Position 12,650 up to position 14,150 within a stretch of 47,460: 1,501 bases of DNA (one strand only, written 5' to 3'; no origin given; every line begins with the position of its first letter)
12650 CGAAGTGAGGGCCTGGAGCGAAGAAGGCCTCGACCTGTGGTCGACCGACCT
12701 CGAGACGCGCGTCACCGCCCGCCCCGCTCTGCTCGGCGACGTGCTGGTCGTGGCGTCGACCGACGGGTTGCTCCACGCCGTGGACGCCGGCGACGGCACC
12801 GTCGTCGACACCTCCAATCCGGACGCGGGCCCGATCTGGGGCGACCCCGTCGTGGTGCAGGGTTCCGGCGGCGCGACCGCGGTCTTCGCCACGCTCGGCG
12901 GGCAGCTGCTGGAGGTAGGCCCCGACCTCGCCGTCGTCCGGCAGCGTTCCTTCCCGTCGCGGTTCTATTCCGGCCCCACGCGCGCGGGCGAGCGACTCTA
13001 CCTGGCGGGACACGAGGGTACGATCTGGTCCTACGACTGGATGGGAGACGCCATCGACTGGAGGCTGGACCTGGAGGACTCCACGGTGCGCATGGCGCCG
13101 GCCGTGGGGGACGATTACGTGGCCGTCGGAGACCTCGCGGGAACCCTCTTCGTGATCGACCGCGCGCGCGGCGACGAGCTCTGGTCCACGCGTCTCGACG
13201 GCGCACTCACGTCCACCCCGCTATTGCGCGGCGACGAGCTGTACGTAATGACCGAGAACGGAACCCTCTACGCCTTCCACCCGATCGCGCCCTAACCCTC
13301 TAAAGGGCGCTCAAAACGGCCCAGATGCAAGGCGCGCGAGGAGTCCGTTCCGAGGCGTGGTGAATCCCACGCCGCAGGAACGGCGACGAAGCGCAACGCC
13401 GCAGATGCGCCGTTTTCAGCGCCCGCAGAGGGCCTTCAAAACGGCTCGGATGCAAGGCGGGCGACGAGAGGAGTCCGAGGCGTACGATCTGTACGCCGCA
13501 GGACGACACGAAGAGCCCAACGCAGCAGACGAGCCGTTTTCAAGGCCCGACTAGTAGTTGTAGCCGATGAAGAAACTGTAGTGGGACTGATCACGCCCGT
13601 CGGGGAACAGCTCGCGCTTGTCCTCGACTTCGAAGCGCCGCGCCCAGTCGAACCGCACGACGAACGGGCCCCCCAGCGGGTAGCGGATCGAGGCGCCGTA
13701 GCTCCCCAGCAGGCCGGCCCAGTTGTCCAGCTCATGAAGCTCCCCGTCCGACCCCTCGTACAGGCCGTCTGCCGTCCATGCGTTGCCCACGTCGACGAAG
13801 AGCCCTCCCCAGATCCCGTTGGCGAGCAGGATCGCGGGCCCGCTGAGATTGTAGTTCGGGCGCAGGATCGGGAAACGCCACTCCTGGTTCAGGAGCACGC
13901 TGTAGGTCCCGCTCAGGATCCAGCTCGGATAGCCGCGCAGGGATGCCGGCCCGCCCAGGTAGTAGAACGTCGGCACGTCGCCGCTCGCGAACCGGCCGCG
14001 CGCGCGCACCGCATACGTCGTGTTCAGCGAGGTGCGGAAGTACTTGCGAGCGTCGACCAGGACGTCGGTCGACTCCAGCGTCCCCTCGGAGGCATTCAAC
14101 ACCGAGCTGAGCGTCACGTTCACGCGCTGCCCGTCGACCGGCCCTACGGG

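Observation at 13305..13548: Two tandem ~120-nt long-hairpin elements with compensatory substitutions in three stems, between convergent genes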

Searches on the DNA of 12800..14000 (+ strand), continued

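Call 70: search_with_rna_model(model_id=R1, sources=[L119, L120, L121, L122, L123, L124, L125, L126, L127, L128, L129, L130, L131, L132, L133, L134, L135, L136, L137, L138, L139, L140, L141, L142, L143, L144, L145, L146, L147, L148, L149, L150, L151, L152, L153, L154, L155, L156, L157, L158, L159, L160, L161, L162, L163, L164, L165, L166, L167, L168, L169, L170, L171, L172, L173, L174, L175, L176, L177, L178, L179, L180, L181, L182, L183, L184, L185, L186, L187, L188, L189, L190, L191, L192, L193, L194, L195, L196, L197, L198, L199, L200, L201, L202, L203, L204, L205, L206, L207, L208, L209, L210, L211, L212, L213, L214, L215, L216, L217, L218], max_evalue=0.000001, make_alignment=true)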
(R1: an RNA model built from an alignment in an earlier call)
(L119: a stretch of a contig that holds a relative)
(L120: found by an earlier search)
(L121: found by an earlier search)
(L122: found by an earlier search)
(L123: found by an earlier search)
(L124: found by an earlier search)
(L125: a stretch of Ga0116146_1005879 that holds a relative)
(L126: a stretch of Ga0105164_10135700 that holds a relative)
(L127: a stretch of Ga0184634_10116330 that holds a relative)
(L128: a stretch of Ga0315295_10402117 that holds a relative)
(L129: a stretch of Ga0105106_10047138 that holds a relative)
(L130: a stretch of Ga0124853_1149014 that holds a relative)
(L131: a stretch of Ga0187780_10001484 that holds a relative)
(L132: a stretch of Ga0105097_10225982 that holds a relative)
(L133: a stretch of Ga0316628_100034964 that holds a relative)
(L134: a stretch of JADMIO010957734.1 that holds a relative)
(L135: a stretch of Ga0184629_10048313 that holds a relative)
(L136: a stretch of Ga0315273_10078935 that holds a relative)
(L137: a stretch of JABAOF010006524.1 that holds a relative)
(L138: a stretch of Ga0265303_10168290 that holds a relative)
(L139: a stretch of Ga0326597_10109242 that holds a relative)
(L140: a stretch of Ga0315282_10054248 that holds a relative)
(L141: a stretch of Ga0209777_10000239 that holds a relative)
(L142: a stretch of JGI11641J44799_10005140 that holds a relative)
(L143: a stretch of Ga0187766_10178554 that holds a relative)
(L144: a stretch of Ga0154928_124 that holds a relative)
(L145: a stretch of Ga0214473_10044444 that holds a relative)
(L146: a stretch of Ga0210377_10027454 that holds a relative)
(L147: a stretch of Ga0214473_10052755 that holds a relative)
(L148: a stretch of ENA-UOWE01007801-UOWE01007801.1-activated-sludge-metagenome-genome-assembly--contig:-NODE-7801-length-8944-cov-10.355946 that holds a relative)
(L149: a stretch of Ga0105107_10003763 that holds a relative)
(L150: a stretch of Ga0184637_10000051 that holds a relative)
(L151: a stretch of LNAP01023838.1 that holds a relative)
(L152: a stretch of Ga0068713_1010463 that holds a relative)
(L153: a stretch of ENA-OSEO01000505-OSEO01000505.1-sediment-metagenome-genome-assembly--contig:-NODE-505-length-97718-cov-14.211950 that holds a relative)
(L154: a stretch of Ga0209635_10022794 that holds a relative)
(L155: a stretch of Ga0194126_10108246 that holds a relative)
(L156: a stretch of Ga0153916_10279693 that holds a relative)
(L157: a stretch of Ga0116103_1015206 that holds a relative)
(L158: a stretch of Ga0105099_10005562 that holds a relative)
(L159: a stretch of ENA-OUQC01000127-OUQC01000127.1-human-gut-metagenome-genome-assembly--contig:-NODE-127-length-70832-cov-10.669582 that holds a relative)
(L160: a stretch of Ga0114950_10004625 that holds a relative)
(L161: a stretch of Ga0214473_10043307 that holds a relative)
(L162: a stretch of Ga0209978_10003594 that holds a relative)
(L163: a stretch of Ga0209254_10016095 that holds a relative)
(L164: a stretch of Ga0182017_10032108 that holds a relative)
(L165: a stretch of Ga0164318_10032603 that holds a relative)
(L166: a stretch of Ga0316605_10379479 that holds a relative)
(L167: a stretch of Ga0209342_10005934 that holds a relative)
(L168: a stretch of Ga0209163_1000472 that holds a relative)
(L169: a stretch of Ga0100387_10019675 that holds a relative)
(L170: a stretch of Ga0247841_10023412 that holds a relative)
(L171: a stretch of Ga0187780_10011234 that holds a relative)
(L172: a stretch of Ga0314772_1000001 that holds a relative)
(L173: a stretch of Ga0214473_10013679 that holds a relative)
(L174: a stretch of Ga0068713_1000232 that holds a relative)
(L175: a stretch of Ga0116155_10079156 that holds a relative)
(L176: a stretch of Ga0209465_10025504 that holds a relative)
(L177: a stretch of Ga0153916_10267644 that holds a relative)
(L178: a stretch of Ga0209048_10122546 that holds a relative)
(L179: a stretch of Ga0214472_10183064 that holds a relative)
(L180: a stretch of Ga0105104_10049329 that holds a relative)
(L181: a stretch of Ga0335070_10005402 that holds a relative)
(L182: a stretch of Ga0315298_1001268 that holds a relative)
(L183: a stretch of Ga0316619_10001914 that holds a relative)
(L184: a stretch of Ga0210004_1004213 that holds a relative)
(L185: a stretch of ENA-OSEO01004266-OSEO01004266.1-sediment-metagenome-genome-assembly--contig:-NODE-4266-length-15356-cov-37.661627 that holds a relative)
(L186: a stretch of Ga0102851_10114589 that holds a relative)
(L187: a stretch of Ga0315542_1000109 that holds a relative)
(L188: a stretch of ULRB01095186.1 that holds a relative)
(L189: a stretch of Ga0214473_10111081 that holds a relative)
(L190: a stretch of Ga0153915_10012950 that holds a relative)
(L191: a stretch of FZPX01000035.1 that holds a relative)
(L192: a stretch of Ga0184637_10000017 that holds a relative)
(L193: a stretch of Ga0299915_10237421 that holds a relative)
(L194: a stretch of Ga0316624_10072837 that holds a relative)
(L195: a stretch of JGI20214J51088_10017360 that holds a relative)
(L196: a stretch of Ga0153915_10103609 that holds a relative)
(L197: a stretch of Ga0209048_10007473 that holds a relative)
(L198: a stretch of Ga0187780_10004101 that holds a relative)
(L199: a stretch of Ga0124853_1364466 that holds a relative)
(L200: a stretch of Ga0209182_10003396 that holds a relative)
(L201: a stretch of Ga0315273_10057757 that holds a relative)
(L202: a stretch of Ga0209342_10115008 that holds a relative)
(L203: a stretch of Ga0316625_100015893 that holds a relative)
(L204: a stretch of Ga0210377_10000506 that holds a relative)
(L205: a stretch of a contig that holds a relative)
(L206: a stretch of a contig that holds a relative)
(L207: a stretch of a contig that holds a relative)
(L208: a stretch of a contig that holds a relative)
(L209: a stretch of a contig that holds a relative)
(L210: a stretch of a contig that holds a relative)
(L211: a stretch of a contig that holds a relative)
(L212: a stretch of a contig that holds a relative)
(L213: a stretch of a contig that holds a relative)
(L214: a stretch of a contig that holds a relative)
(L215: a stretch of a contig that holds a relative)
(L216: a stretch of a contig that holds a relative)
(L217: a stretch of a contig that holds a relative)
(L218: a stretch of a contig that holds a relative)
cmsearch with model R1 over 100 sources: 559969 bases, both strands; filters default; matches with E-value up to 0.000001: 108.
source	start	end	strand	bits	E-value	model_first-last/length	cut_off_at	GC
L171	6363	6492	+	120.3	1.2e-27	1-128/128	no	0.7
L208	852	981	+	117.4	6.5e-27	1-128/128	no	0.68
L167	6916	7043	+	115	2.7e-26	1-128/128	no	0.58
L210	540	668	+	112.5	1.2e-25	1-128/128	no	0.7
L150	1682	1809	-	112.2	1.4e-25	1-128/128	no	0.59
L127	895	1022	+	110.9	3e-25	1-128/128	no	0.57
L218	242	371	-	110.7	3.3e-25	1-128/128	no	0.67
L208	6029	6158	+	110.4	3.9e-25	1-128/128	no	0.68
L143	350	478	+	107.7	2e-24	1-128/128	no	0.68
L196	262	390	+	107.5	2.2e-24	1-128/128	no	0.65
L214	134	262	-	106.7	3.4e-24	1-128/128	no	0.69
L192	65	192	-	106.3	4.5e-24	1-128/128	no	0.57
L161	4052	4180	+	105.6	6.4e-24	1-128/128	no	0.54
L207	6353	6481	-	105.2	8.2e-24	1-128/128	no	0.59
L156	228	356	+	104.3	1.4e-23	1-128/128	no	0.53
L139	13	141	+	103.7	2e-23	1-128/128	no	0.71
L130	233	362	+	103.6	2.2e-23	1-128/128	no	0.62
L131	4152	4281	+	103.5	2.3e-23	1-128/128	no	0.68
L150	261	387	-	103.1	2.8e-23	1-128/128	no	0.61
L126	99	227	-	102.2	4.9e-23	1-128/128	no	0.71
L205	4306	4435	+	102.1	5.1e-23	1-128/128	no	0.65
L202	1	121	-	101.9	5.7e-23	1-121/128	3'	0.56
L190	995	1124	+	101.6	7.1e-23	1-128/128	no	0.7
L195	3117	3245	+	101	1e-22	1-128/128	no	0.59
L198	731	858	-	100.3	1.4e-22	1-128/128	no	0.67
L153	1740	1868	+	100.3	1.5e-22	1-128/128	no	0.56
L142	1842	1970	-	100.2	1.6e-22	1-128/128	no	0.54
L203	1049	1177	-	99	3.2e-22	1-128/128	no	0.56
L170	132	260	-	98.7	3.8e-22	1-128/128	no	0.5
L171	2647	2776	+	98.5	4.3e-22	1-128/128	no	0.7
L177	955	1083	+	97.5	7.8e-22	1-128/128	no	0.53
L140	1303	1430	-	96.9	1.1e-21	1-128/128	no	0.55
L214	2028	2157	+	96.7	1.2e-21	1-128/128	no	0.71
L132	411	537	+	96.5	1.4e-21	1-128/128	no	0.65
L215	138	267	+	94.1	5.6e-21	1-128/128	no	0.68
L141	5375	5503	+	93.6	7.7e-21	1-128/128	no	0.57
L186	1322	1463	+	91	3.5e-20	1-128/128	no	0.53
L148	2785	2913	+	90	6.3e-20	1-128/128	no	0.56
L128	1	128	-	89.8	6.9e-20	1-126/128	3'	0.67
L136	210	336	-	89.4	8.7e-20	1-128/128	no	0.55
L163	4423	4549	-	89.1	1e-19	1-128/128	no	0.52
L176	2496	2623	+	88.3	1.7e-19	1-128/128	no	0.71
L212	7836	7963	-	88.2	1.8e-19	1-128/128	no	0.54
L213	2269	2396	+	88.1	1.9e-19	1-128/128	no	0.62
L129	1468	1594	+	87.4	2.8e-19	1-128/128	no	0.55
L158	461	589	-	86.8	4.1e-19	1-128/128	no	0.57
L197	7578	7704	-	86.5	4.8e-19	1-128/128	no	0.57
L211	2238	2366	+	86.4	5.2e-19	1-128/128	no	0.46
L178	1790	1916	+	85.2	1e-18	1-128/128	no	0.5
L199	987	1112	+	84.7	1.4e-18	1-128/128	no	0.71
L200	524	670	-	83.4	3e-18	1-128/128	no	0.67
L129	2375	2501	+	83.1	3.6e-18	1-128/128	no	0.54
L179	1263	1389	-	80.7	1.5e-17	1-128/128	no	0.52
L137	2173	2300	-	80.2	2e-17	1-128/128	no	0.52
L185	323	450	-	78.8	4.5e-17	1-128/128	no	0.5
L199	853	979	+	78.7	4.6e-17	1-128/128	no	0.75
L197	9501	9627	-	78.4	5.5e-17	1-128/128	no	0.5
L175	472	600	-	77.8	8.1e-17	1-128/128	no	0.6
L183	92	242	-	77.6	9e-17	1-128/128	no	0.7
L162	815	942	-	77.5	9.3e-17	1-128/128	no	0.51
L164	2169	2315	+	77.2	1.1e-16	1-128/128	no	0.67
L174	2711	2838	-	75.7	2.8e-16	1-128/128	no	0.52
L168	11235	11362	+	75.6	2.9e-16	1-128/128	no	0.51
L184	7430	7557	+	75.3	3.3e-16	1-128/128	no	0.52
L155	1743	1870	-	74.3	6e-16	1-128/128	no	0.56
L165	1420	1547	+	73.3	1.1e-15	1-128/128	no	0.55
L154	864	996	+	72.1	2.3e-15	1-128/128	no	0.56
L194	2007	2157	+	71.6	3e-15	1-128/128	no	0.55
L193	246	373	+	71.3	3.5e-15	1-128/128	no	0.52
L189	2075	2201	-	69.5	1e-14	1-128/128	no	0.64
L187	11820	11948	+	68.8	1.5e-14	1-128/128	no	0.56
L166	792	919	+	68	2.5e-14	1-128/128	no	0.49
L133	4585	4734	+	68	2.5e-14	1-128/128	no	0.67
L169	2307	2434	-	66.7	5.4e-14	1-128/128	no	0.52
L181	1182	1311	+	66.2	7e-14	1-128/128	no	0.53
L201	3663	3788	-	64.8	1.6e-13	1-128/128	no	0.67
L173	6780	6905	+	64.5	1.9e-13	1-128/128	no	0.63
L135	95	222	-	64.4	2e-13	1-128/128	no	0.67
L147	750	877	+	61.9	8.7e-13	1-128/128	no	0.62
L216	124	250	+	60.5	2.1e-12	1-128/128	no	0.62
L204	1452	1579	-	59.4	3.9e-12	1-128/128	no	0.62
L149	10022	10126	-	58.5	6.6e-12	24-128/128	5'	0.5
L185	7674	7802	-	57.7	1e-11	1-128/128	no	0.5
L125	7553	7641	+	56.9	1.6e-11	21-108/128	no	0.56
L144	795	922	-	56.6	1.9e-11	1-128/128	no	0.62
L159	5834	5959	-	56.6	2e-11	1-128/128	no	0.51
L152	2201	2328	-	55.9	2.9e-11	1-128/128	no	0.52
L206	3248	3375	+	54.6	6.2e-11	1-128/128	no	0.58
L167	8861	9056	-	52.4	2.3e-10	1-128/128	no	0.64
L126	1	82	-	52.4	2.3e-10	1-82/128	3'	0.68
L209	936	1064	-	52.1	2.8e-10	1-128/128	no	0.68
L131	6065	6227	-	51.9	3.2e-10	1-128/128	no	0.68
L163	6747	6845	+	50.9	5.5e-10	1-99/128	3'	0.56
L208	220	379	+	50.3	7.8e-10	1-128/128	no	0.69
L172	3011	3137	-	49.9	9.8e-10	1-128/128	no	0.63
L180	2074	2222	-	49.3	1.4e-09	1-128/128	no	0.61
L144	2664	2791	-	49.1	1.6e-09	1-128/128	no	0.62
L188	4889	5012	-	48.8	1.9e-09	1-128/128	no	0.51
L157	2153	2278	+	48.2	2.6e-09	1-128/128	no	0.61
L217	292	418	-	47.3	4.5e-09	1-128/128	no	0.65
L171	6363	6492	-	47.2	5e-09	1-128/128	no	0.7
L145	4492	4619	+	47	5.5e-09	1-128/128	no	0.6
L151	3379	3505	-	44.6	2.3e-08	1-128/128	no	0.6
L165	155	280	+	42.2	9e-08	1-128/128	no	0.56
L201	1824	2030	+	41.8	1.1e-07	1-128/128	no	0.69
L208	852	981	-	41.7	1.2e-07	1-128/128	no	0.68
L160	10594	10697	-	41.4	1.5e-07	24-128/128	5'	0.63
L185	1928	2037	-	40.8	2e-07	1-128/128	no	0.6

Alignment A3: 108 matches aligned to the model, 318 columns, each read 5' to 3' on its own strand. Consensus structure (alignment columns), stored with it:
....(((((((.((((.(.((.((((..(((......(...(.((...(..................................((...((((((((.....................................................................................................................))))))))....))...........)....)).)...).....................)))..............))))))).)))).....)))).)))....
